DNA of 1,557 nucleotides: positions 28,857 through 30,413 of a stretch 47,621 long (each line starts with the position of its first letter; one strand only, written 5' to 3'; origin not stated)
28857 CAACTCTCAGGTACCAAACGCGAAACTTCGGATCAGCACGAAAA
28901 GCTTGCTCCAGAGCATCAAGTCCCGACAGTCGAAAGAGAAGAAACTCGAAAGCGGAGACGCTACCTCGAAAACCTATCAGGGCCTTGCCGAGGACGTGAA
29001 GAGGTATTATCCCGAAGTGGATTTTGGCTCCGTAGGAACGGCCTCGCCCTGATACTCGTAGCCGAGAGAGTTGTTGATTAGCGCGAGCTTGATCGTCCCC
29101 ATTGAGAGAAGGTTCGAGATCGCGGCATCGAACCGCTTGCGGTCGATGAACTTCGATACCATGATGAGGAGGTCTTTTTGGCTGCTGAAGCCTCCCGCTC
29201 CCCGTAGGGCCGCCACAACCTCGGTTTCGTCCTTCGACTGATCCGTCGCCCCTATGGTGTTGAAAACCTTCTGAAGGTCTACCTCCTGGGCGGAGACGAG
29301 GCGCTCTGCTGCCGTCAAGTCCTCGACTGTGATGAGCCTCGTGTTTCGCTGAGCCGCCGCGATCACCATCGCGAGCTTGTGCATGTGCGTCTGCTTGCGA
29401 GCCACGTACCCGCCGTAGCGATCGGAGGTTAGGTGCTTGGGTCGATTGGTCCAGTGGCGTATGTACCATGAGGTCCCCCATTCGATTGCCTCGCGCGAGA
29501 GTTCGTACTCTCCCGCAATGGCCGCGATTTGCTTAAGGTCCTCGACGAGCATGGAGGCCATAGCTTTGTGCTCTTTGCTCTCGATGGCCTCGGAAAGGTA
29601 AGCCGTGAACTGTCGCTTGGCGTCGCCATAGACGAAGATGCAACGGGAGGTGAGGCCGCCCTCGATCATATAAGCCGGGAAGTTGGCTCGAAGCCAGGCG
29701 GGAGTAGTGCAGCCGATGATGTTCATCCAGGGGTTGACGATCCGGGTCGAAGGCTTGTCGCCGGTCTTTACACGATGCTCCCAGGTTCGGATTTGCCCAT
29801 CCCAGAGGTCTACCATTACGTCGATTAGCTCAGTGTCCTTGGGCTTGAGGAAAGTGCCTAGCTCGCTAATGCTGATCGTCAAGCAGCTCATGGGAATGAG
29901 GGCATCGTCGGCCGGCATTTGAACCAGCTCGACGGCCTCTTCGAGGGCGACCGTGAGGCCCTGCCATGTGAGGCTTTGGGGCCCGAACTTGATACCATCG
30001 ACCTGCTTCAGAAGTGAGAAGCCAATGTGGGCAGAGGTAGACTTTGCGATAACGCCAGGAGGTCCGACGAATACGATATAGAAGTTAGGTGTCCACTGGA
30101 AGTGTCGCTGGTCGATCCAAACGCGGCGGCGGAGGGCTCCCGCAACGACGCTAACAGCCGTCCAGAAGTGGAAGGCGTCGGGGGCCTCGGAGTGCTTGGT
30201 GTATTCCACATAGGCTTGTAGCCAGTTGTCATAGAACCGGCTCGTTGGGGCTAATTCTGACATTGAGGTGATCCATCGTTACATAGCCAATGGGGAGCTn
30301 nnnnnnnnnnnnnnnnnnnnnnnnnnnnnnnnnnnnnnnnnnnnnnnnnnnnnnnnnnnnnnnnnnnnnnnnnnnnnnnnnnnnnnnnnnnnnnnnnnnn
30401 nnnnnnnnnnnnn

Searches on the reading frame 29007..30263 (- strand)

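Call 72: search_protein_families(library=pfam, proteins=[window:29007-30263:-], max_evalue=0.001)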
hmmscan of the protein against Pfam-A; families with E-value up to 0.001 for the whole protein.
window:29007-30263:- (418 aa): 1 family
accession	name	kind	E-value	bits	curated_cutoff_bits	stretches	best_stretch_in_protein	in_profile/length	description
PF13148.11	DUF3987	-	2.2e-14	53.9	27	1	129-335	147-363/364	Protein of unknown function (DUF3987)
